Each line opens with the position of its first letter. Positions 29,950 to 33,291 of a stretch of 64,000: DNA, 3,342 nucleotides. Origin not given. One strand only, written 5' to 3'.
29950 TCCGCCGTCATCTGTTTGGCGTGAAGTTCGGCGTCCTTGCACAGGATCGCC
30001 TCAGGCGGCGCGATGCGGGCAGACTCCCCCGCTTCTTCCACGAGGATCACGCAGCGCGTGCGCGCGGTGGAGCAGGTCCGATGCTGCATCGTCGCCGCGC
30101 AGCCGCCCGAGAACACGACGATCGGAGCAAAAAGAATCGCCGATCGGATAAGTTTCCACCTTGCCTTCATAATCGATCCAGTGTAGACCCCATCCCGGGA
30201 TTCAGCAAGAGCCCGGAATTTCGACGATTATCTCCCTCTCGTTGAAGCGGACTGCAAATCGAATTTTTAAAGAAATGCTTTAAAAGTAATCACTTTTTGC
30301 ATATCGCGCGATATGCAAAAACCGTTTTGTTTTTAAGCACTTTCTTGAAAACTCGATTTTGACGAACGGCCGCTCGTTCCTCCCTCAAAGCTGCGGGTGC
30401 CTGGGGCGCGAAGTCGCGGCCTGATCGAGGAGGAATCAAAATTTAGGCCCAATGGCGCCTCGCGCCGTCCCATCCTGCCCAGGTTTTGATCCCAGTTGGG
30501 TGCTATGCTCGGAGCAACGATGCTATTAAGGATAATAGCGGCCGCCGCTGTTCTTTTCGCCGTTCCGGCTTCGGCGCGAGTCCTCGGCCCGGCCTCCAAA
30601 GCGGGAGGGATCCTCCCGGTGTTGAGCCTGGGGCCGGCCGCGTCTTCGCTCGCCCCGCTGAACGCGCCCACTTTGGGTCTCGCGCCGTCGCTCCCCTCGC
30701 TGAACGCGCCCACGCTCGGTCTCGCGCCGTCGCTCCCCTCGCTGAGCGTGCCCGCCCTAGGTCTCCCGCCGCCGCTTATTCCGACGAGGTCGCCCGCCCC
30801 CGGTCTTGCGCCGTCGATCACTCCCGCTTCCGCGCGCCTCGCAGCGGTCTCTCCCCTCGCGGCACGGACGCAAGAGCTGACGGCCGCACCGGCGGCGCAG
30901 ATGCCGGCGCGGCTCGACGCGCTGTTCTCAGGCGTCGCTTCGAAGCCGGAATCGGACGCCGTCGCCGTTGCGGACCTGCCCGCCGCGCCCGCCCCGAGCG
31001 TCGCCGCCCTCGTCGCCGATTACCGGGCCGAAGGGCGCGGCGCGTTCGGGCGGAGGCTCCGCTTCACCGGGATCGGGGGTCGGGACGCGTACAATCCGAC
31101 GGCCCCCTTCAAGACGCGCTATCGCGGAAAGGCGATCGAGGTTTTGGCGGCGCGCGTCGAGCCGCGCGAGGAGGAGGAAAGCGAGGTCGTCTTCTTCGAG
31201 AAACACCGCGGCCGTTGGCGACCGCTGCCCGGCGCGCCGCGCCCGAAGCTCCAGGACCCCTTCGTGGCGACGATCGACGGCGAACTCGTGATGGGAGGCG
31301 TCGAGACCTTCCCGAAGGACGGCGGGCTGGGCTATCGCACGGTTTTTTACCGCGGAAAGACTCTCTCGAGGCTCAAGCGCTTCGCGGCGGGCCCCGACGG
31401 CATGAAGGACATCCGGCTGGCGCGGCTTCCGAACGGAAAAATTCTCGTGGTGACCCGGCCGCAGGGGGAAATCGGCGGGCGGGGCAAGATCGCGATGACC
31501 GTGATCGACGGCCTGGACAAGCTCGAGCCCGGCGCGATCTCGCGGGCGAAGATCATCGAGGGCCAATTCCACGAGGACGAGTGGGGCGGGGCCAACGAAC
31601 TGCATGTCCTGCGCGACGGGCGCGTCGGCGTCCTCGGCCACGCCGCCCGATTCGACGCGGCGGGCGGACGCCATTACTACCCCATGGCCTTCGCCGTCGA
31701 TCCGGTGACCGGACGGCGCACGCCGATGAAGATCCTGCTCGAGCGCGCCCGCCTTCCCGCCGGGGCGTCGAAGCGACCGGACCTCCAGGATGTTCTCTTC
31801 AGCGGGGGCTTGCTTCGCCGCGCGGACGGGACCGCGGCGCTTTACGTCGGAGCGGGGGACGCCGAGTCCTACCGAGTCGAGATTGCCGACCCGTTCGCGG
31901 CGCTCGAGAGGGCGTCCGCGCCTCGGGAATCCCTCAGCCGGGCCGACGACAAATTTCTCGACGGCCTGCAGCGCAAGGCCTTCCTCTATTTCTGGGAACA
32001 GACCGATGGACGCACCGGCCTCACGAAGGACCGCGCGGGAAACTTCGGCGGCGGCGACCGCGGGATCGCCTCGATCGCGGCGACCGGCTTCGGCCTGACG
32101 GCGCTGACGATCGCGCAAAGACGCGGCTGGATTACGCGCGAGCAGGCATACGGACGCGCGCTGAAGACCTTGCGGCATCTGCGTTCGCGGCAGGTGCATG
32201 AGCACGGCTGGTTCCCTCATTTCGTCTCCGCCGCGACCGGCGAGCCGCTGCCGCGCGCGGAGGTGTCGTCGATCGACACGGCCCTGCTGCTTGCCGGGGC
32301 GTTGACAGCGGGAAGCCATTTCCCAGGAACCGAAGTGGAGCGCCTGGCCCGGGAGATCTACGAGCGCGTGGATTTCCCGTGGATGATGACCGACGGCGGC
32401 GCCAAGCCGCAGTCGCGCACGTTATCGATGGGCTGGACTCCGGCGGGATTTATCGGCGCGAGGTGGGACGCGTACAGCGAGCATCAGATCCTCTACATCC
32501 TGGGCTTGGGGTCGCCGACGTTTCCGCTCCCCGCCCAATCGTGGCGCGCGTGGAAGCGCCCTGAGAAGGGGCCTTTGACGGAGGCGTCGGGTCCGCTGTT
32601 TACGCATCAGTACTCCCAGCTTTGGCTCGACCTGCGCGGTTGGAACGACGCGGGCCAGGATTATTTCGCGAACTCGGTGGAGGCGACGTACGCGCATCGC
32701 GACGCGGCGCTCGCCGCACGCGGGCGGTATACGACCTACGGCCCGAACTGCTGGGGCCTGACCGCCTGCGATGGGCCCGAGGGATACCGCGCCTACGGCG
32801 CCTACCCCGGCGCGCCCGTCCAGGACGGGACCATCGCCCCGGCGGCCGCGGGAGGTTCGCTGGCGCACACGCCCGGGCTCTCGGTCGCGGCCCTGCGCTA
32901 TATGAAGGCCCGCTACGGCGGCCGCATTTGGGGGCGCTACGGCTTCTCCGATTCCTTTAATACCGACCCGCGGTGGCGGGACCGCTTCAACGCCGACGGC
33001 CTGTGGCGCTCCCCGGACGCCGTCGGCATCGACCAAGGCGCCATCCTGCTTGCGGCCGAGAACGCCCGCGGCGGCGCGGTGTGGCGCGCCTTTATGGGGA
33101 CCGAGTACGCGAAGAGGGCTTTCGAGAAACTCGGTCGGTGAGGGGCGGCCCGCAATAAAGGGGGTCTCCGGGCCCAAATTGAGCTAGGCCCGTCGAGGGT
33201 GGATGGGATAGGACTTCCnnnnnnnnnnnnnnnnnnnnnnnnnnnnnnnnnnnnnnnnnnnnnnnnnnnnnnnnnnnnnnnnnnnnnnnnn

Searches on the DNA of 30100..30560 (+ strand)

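Call 65: search_dna_similar(query=window:30238-30374:+, collection=plasmids, mode=distant, max_evalue=0.01, max_rows=10)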
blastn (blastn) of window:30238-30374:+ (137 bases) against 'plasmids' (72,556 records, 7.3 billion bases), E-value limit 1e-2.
No match.

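Call 66: search_dna_similar(query=window:30238-30374:+, collection=phages, mode=distant, max_evalue=0.01, max_rows=10)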
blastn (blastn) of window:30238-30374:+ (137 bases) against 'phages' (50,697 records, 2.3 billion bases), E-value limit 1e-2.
No match.

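Call 69: search_rna_families(source=window, start=30100, end=30560, threshold=evalue, max_evalue=1)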
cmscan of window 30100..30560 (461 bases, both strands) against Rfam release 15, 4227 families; matches with E-value up to 1: 3.
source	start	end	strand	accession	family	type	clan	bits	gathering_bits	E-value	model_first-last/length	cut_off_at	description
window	30265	30350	+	RF01061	mir-548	Gene; miRNA;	-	22.9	90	0.054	1-84/84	no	mir-548 microRNA precursor family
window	30265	30350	-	RF01061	mir-548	Gene; miRNA;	-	22.8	90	0.058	1-84/84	no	mir-548 microRNA precursor family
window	30250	30367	+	RF04173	MIR847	Gene; miRNA;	-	17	184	0.48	1-164/164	no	MIR847 microRNA precursor family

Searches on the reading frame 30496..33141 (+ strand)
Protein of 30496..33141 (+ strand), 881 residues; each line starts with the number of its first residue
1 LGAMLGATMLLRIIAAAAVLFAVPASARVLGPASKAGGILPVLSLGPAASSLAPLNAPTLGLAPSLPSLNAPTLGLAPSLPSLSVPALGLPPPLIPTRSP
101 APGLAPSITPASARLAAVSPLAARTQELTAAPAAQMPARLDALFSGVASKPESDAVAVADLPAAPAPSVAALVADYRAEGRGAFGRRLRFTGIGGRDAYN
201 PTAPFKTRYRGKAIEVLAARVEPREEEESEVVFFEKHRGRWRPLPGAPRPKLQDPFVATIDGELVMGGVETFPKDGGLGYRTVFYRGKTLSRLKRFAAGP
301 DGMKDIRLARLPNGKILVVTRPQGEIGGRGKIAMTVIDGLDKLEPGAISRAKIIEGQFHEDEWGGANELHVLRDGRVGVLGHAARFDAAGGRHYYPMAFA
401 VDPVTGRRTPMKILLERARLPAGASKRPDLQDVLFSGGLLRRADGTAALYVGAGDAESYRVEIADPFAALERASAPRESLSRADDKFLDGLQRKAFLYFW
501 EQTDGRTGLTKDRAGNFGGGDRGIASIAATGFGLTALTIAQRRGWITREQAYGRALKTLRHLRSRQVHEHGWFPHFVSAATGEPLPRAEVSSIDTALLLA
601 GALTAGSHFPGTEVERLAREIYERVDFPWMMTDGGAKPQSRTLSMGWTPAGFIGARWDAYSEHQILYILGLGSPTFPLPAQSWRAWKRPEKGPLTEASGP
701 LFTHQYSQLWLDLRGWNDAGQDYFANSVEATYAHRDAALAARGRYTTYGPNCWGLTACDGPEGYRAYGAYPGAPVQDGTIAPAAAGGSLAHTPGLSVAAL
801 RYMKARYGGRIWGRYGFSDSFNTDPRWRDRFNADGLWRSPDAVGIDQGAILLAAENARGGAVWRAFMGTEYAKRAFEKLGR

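Call 13: search_protein_families(library=pfam, proteins=[window:30496-33141:+], max_evalue=0.01)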
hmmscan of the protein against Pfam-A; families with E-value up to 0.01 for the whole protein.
window:30496-33141:+ (881 aa): 2 families
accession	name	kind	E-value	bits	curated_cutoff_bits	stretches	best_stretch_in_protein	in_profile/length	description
PF08950.16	DUF1861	-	7.7e-99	331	28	1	186-468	13-295/296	Protein of unknown function (DUF1861)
PF10091.15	Glycoamylase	-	3.9e-60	203.5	27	1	656-868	3-219/221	Putative glucoamylase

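Call 26: find_encoding_contigs(protein=window:30496-33141:+, flank=10000, max_places=10)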
Protein window:30496-33141:+ (881 aa): no gene with exactly this product is on record in the collection.

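Call 52: find_homologous_proteins(query=window:30496-33141:+, max_evalue=1e-50)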
Query window:30496-33141:+ (881 aa): 25 proteins with E <= 1e-50 among 8000 candidates.
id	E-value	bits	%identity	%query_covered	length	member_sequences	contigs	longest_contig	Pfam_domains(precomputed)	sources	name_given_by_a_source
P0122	0.0e+0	1967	100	99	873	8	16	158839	PF10091.16,PF08950.17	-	-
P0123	0.0e+0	1461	76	99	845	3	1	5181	PF10091.16,PF08950.17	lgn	-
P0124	0.0e+0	1439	75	99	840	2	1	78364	PF10091.16,PF08950.17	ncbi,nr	ncbi:MAG: DUF1861 family protein [Elusimicrobiota bacterium]|nr:DUF1861 family protein [Elusimicrobi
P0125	0.0e+0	1432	75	100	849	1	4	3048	PF10091.16,PF08950.17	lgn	-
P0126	0.0e+0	1418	74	99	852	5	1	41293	PF10091.16,PF08950.17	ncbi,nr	ncbi:MAG: DUF1861 family protein [Elusimicrobia bacterium]|nr:DUF1861 family protein [Elusimicrobiot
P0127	0.0e+0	1411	78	91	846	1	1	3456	PF10091.16,PF08950.17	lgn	-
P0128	0.0e+0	1406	72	100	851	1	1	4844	PF10091.16,PF08950.17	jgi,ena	-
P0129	0.0e+0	1383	46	6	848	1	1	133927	PF10091.16,PF08950.17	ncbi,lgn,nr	ncbi:MAG: DUF1861 family protein [Elusimicrobia bacterium]|nr:DUF1861 family protein [Elusimicrobiot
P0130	0.0e+0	1369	76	90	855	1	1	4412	PF10091.16,PF08950.17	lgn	-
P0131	0.0e+0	1334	71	97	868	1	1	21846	PF10091.16,PF08950.17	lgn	-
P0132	0.0e+0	1320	81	80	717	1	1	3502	PF10091.16,PF08950.17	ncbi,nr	ncbi:MAG: DUF1861 family protein, partial [Elusimicrobia bacterium]|nr:DUF1861 family protein [Elusi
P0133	0.0e+0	1277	67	97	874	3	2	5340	PF10091.16,PF08950.17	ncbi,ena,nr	ncbi:MAG: hypothetical protein COV48_06730 [Elusimicrobia bacterium CG11_big_fil_rev_8_21_14_0_20_64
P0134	0.0e+0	1270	75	85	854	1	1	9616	PF10091.16,PF08950.17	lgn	-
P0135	0.0e+0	1252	79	81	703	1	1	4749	PF10091.16,PF08950.17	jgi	jgi:hypothetical protein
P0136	0.0e+0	1242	74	86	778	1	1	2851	PF10091.16,PF08950.17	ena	-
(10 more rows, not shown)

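Call 53: find_encoding_contigs(protein=P0124, flank=10000, max_places=3)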
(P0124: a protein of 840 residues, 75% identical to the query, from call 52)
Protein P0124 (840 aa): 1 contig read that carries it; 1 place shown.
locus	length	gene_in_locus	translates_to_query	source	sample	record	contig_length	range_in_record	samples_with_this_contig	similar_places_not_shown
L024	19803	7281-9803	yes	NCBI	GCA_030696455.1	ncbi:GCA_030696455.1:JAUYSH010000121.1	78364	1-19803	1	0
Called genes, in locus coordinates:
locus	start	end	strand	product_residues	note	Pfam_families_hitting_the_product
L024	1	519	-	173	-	PF00009:GTP_EFTU, PF01926:MMR_HSR1 (weak)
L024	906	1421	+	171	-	PF10502:Peptidase_S26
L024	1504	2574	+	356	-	PF01464:SLT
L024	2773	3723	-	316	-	PF03687:UPF0164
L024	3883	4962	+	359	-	PF01522:Polysacc_deac_1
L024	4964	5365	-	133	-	-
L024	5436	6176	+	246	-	PF02591:Zn_ribbon_9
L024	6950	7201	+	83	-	-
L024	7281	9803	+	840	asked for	PF08950:DUF1861, PF10091:Glycoamylase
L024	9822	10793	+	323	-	PF00490:ALAD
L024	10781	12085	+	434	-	PF00202:Aminotran_3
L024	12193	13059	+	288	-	-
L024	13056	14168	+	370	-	PF01078:Mg_chelatase (faint), PF00004:AAA (weak), PF07724:AAA_2, PF07728:AAA_5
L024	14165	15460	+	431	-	-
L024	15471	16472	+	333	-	PF00158:Sigma54_activat, PF00004:AAA, PF07724:AAA_2, PF07728:AAA_5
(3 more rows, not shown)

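Call 54: find_encoding_contigs(protein=P0126, flank=10000, max_places=3)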
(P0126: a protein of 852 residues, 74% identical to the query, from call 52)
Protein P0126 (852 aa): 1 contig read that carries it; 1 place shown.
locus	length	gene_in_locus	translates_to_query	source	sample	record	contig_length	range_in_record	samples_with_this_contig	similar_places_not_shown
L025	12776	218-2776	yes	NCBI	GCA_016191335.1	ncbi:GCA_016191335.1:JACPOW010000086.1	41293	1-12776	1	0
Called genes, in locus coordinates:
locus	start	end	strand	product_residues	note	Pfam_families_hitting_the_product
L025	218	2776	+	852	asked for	PF08950:DUF1861, PF10091:Glycoamylase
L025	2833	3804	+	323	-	PF00490:ALAD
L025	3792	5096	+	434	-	PF00202:Aminotran_3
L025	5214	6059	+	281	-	-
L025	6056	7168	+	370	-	PF01078:Mg_chelatase (faint), PF00004:AAA (weak), PF07724:AAA_2, PF07728:AAA_5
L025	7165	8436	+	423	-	-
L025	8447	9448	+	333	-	PF00158:Sigma54_activat, PF00004:AAA, PF07724:AAA_2, PF07728:AAA_5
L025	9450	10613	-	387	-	PF26745:SPM (weak)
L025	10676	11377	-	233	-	PF01027:Bax1-I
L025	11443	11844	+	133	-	PF00072:Response_reg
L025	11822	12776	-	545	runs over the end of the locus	PF03485:Arg_tRNA_synt_N, PF00750:tRNA-synt_1d, PF05746:DALR_1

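Call 55: find_encoding_contigs(protein=P0129, flank=10000, max_places=3)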
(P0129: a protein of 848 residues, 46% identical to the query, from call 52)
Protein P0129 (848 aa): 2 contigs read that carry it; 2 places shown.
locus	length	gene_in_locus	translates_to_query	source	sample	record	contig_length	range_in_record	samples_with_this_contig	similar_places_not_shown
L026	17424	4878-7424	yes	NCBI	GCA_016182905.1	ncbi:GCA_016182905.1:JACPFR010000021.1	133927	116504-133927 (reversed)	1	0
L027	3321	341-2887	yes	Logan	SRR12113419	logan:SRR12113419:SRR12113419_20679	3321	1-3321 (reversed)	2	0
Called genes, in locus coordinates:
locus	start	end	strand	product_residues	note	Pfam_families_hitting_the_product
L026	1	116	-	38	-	PF00009:GTP_EFTU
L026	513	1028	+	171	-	PF10502:Peptidase_S26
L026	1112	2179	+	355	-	PF01464:SLT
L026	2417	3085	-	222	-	-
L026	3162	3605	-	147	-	-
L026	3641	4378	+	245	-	PF24481:CT398_CC (weak), PF02591:Zn_ribbon_9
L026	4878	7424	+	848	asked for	PF08950:DUF1861, PF10091:Glycoamylase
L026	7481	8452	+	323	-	PF00490:ALAD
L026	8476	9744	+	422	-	PF00202:Aminotran_3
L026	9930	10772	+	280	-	-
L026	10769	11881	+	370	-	PF01078:Mg_chelatase (faint), PF00004:AAA (weak), PF07724:AAA_2, PF07728:AAA_5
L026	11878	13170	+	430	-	-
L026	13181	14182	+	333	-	PF00158:Sigma54_activat, PF00004:AAA, PF07724:AAA_2, PF07728:AAA_5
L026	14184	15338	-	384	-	PF26745:SPM (weak)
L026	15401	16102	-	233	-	PF01027:Bax1-I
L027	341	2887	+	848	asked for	PF08950:DUF1861, PF10091:Glycoamylase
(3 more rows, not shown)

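Call 57: find_encoding_contigs(protein=P0135, flank=10000, max_places=3)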
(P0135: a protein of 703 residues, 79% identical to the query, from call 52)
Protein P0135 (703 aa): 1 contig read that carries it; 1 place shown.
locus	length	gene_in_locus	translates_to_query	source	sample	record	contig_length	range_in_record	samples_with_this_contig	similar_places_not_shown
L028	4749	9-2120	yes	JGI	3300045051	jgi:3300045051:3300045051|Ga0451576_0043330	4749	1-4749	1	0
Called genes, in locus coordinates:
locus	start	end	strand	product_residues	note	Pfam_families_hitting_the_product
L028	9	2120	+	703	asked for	PF08950:DUF1861, PF10091:Glycoamylase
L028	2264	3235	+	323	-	PF00490:ALAD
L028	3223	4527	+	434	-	PF00202:Aminotran_3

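Call 58: find_encoding_contigs(protein=P0123, flank=10000, max_places=3)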
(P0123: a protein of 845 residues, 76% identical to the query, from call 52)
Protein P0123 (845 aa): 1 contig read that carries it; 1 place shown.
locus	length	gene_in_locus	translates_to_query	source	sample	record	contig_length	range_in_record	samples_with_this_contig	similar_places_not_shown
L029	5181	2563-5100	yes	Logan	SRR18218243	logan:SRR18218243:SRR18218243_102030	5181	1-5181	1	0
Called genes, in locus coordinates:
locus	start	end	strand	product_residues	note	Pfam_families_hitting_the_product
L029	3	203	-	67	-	?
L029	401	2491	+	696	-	PF07719:TPR_2 (faint), PF00069:Pkinase, PF07714:PK_Tyr_Ser-Thr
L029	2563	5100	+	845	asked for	PF08950:DUF1861, PF10091:Glycoamylase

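Call 70: find_encoding_contigs(protein=P0131, flank=10000, max_places=3)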
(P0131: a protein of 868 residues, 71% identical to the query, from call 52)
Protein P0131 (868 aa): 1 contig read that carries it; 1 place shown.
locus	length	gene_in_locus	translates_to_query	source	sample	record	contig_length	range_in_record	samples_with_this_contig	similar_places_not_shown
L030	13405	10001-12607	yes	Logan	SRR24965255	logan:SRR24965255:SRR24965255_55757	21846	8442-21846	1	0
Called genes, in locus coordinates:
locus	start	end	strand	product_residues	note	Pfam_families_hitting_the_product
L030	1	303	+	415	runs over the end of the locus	-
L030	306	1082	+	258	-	-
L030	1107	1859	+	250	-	PF22818:ApeI-like (weak)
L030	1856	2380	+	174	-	PF20327:DUF6622 (weak)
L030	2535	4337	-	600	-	-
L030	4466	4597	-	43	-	-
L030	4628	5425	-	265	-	PF00561:Abhydrolase_1, PF12697:Abhydrolase_6, PF07859:Abhydrolase_3, PF08386:Abhydrolase_4 (weak)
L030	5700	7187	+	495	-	PF02518:HATPase_c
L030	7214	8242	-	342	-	PF04552:Sigma54_DBD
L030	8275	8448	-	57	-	-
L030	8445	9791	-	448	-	PF00072:Response_reg, PF07724:AAA_2 (faint), PF00158:Sigma54_activat, PF13191:AAA_16 (weak), PF14532:Sigma54_activ_2, PF00004:AAA, PF07728:AAA_5, PF25601:AAA_lid_14 (weak)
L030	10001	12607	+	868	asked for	PF08950:DUF1861, PF10091:Glycoamylase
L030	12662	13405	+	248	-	?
